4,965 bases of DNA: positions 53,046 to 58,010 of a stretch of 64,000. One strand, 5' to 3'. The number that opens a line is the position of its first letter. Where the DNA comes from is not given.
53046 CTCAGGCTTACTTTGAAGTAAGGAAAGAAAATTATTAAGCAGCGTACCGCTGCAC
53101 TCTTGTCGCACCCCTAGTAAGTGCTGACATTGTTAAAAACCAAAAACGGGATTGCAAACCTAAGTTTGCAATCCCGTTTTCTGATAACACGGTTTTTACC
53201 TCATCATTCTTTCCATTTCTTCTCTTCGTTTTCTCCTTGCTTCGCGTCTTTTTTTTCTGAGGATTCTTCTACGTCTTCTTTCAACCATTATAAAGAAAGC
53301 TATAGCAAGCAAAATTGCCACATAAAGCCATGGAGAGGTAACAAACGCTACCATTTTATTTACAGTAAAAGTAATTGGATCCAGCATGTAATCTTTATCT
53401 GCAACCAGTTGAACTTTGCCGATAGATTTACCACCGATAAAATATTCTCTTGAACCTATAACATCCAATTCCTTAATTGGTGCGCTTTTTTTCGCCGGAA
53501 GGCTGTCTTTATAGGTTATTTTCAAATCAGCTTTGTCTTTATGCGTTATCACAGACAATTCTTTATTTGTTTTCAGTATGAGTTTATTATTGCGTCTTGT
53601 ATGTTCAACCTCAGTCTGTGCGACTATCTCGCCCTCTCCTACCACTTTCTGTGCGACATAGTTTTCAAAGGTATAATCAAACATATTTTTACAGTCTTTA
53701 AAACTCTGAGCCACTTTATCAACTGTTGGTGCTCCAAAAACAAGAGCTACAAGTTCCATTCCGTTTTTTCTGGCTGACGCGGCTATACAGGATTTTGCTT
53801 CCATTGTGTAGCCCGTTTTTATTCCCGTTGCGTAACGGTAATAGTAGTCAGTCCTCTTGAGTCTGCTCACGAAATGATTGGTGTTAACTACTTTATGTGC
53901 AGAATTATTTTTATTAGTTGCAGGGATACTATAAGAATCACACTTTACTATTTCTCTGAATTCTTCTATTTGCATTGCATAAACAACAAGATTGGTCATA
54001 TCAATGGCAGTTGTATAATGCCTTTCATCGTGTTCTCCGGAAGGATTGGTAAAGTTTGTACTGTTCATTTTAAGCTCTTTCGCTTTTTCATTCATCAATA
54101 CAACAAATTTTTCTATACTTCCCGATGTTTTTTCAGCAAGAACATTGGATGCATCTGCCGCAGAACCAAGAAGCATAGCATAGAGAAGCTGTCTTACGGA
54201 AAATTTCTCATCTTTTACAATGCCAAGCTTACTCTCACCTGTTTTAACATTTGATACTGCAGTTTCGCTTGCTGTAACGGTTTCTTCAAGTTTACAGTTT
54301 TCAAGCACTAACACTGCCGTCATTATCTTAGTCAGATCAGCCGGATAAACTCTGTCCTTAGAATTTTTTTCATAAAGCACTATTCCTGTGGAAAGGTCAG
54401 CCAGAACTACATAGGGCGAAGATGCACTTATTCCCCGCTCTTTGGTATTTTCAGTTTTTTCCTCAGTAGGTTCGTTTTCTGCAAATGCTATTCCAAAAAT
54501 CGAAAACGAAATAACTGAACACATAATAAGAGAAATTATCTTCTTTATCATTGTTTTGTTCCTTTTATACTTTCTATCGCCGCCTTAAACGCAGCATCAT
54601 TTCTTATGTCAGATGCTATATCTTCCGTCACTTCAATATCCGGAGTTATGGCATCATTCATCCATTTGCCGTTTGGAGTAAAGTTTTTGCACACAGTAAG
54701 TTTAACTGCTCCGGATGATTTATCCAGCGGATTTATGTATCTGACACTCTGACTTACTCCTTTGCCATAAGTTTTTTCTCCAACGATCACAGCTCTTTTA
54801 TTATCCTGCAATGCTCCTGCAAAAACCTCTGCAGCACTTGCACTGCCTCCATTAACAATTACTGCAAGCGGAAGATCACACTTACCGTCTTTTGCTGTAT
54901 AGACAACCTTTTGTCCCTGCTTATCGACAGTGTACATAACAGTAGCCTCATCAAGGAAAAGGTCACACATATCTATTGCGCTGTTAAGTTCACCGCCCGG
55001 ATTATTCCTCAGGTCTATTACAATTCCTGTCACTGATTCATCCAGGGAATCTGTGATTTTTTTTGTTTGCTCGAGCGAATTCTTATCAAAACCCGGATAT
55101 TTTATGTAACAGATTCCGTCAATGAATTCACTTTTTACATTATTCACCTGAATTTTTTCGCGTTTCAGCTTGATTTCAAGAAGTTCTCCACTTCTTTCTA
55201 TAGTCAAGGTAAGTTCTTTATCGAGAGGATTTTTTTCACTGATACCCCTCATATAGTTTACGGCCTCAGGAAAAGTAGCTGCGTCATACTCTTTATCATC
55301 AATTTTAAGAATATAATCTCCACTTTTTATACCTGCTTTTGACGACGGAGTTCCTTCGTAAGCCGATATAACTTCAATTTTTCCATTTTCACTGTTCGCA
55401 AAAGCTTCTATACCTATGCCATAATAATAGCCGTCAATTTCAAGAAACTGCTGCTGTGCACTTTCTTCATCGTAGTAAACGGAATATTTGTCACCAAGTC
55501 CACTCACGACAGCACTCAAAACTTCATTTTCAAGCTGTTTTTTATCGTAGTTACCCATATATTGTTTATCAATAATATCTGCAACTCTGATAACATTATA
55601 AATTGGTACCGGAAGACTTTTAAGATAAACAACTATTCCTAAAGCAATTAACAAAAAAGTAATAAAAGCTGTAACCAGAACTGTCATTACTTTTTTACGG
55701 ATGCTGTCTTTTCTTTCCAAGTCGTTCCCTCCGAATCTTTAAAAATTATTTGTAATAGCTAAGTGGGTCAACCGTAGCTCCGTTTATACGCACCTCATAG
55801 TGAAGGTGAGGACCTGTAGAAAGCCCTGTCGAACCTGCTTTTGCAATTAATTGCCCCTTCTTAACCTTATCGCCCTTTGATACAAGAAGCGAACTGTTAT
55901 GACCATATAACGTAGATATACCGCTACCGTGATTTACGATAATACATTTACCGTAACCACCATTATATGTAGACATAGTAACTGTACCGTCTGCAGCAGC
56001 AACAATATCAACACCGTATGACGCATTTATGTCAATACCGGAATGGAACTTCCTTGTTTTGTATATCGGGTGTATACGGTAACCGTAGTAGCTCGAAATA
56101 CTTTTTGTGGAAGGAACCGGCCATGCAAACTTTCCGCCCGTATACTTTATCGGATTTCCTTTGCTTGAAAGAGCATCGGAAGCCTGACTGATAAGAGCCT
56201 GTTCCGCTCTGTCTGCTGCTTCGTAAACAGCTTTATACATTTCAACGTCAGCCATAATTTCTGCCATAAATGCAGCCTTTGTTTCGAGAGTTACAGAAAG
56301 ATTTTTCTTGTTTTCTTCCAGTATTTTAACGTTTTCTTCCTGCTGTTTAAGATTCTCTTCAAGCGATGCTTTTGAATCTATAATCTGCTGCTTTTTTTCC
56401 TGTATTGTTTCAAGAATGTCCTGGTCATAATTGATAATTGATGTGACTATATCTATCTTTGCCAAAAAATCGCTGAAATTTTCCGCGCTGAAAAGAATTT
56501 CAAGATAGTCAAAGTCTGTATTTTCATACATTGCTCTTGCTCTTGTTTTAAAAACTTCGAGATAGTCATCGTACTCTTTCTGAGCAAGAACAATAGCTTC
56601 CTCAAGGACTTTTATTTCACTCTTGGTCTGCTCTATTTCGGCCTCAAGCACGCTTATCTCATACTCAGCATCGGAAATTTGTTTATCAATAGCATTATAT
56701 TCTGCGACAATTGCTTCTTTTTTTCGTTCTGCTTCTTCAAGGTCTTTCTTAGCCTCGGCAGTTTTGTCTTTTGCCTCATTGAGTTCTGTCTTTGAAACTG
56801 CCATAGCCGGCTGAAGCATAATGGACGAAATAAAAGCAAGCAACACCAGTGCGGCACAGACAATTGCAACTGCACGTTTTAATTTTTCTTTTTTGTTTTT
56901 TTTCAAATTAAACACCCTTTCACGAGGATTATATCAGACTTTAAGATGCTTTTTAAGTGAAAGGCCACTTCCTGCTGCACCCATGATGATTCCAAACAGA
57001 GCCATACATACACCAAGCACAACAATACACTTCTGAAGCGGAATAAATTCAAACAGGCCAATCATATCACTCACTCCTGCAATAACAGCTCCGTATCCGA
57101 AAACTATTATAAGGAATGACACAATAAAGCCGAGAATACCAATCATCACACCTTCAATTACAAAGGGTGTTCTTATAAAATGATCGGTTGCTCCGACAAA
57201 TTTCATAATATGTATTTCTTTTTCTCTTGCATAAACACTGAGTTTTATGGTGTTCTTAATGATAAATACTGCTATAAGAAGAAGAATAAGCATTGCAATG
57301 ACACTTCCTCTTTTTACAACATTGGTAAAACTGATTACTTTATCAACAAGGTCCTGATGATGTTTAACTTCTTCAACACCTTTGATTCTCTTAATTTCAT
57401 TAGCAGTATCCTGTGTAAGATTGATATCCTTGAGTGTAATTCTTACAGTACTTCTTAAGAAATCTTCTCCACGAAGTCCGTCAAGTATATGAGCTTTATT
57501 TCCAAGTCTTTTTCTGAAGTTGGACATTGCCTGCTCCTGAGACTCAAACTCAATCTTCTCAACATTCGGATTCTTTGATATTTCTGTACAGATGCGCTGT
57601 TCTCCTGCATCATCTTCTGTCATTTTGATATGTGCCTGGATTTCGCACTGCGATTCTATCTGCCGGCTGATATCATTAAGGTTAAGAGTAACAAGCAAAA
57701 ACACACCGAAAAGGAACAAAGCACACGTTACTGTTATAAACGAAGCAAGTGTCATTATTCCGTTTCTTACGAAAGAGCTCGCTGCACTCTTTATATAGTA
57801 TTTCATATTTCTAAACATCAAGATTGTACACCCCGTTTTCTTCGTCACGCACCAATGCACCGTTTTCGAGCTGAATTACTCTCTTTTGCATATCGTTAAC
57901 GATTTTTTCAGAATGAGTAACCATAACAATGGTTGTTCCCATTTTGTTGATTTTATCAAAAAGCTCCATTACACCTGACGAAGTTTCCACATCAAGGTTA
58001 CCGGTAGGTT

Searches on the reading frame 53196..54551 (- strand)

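Call 38: search_protein_families(library=pfam, proteins=[window:53196-54551:-], max_evalue=0.001)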
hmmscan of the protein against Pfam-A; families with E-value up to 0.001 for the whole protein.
window:53196-54551:- (451 aa): 3 families
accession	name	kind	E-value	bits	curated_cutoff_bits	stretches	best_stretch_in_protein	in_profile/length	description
PF00768.25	Peptidase_S11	-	2.4e-49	168.4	27.6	1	43-276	10-239/239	D-alanyl-D-alanine carboxypeptidase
PF07943.18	PBP5_C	-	4.1e-08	33.7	21.2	1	300-387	3-88/91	Penicillin-binding protein 5, C-terminal domain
PF13354.11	Beta-lactamase2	-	6.7e-07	29.3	22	1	48-189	2-143/214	Beta-lactamase enzyme family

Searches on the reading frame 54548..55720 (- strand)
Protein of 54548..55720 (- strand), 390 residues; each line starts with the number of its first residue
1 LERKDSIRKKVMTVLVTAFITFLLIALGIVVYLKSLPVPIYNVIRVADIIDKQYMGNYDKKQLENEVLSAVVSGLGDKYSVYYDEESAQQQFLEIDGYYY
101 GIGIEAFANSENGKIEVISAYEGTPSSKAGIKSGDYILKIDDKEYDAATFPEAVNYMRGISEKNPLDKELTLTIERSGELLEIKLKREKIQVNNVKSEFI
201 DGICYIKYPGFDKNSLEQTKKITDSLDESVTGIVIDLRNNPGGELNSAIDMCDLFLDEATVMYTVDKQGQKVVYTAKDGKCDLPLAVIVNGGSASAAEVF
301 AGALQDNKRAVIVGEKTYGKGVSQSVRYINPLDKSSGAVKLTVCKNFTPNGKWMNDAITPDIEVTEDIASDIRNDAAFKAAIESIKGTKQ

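Call 38: search_protein_families(library=pfam, proteins=[window:54548-55720:-], max_evalue=0.001)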
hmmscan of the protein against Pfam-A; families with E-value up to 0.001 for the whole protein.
window:54548-55720:- (390 aa): 5 families
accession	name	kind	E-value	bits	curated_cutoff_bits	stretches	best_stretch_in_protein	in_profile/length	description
PF03572.23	Peptidase_S41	-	1.5e-44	151.9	24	1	203-364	2-165/165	Peptidase family S41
PF13180.12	PDZ_2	-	3.1e-07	31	27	1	109-186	9-79/80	PDZ domain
PF17820.7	PDZ_6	-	2.9e-05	24.2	27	1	117-159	2-42/54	PDZ domain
PF00595.29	PDZ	-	0.00014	22.6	23.2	1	101-174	11-80/81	PDZ domain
PF22694.1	CtpB_N-like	-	0.00047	21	27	0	45-86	43-84/85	Activating protease CtpB N-terminal domain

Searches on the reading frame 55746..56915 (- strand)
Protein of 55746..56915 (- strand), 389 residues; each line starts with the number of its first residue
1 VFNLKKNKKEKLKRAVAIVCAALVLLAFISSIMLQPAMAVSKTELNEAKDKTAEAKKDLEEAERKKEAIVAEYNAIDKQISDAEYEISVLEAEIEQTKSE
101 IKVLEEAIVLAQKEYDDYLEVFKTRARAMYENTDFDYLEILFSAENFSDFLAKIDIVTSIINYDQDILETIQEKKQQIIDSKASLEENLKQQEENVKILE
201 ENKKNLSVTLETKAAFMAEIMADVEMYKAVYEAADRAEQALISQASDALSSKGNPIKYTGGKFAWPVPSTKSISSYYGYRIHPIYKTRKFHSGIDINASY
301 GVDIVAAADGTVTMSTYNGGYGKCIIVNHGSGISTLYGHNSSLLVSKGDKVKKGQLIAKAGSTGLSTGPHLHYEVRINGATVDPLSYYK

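Call 38: search_protein_families(library=pfam, proteins=[window:55746-56915:-], max_evalue=0.001)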
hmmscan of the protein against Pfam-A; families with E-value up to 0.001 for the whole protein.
window:55746-56915:- (389 aa): 3 families
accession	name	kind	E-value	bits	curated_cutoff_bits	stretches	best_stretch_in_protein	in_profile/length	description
PF01551.29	Peptidase_M23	-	1.8e-35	121.4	28.7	1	289-384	1-96/96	Peptidase family M23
PF24568.1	CC_PcsB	-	3.5e-14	52.9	27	1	120-178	13-72/75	Peptidoglycan hydrolase PcsB, coiled-coil domain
PF13786.12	DUF4179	-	0.00013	22.7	30.1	0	8-92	2-79/94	Domain of unknown function (DUF4179)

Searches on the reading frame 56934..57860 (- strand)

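Call 38: search_protein_families(library=pfam, proteins=[window:56934-57860:-], max_evalue=0.001)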
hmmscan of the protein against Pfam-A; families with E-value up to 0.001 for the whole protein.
window:56934-57860:- (308 aa): 2 families
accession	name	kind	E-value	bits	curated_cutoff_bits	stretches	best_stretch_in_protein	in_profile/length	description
PF18075.7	FtsX_ECD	-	5.2e-18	65.9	23.5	1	73-165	2-96/96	FtsX extracellular domain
PF02687.27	FtsX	-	7.7e-13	49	25.5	1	188-298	2-113/120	FtsX-like permease C-terminal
